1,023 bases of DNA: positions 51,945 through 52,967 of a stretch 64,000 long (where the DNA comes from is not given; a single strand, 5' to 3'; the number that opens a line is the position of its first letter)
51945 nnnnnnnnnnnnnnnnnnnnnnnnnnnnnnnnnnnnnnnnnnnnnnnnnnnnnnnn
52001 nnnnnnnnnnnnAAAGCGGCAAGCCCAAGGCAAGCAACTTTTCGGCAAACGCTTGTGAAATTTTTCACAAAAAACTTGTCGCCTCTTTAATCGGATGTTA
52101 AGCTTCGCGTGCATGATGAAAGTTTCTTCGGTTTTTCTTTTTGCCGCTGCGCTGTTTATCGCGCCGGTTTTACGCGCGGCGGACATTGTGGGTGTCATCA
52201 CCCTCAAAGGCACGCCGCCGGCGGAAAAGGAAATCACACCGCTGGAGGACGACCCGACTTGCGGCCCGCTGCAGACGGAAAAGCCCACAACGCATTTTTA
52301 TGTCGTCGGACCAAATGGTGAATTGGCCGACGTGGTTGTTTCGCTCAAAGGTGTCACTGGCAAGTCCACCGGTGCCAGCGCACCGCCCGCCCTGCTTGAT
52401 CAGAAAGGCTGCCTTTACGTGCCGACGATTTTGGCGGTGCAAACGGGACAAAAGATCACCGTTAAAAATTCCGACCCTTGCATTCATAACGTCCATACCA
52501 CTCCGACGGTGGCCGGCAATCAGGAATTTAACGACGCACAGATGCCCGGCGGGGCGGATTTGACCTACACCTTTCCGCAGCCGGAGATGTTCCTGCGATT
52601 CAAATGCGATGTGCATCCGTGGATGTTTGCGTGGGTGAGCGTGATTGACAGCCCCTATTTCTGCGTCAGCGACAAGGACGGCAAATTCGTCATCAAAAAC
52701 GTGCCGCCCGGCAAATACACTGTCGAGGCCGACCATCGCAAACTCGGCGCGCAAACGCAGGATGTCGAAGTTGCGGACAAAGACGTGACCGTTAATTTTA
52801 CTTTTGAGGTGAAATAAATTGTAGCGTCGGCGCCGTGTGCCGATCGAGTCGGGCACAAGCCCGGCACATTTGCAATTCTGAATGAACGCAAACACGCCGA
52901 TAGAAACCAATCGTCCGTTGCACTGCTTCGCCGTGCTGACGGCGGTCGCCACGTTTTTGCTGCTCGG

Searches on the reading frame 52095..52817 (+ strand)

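Call 6: search_protein_families(library=pfam, proteins=[window:52095-52817:+], max_evalue=0.01)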
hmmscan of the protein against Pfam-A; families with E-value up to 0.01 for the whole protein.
window:52095-52817:+ (240 aa): 6 families
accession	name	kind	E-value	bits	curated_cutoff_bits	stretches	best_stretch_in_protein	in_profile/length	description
PF13620.12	CarboxypepD_reg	-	3.1e-08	34.3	32.3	1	182-237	20-81/82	Carboxypeptidase regulatory-like domain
PF09430.16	EMC7_beta-sandw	-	8.1e-06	26.5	26.6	1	189-230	22-63/122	ER membrane protein complex subunit 7, beta-sandwich domain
PF13715.12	CarbopepD_reg_2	-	1.3e-05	25.5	32.2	1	178-238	16-75/88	CarboxypepD_reg-like domain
PF14686.12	fn3_3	-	0.0011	19.2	24.4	1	191-228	30-69/75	Polysaccharide lyase family 4, domain II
PF00127.26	Copper-bind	-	0.0023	18.7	21.2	1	107-179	13-94/99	Copper binding proteins, plastocyanin/azurin family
PF17802.7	SpaA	-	0.0025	18.4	23.1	1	191-233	37-85/91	Prealbumin-like fold domain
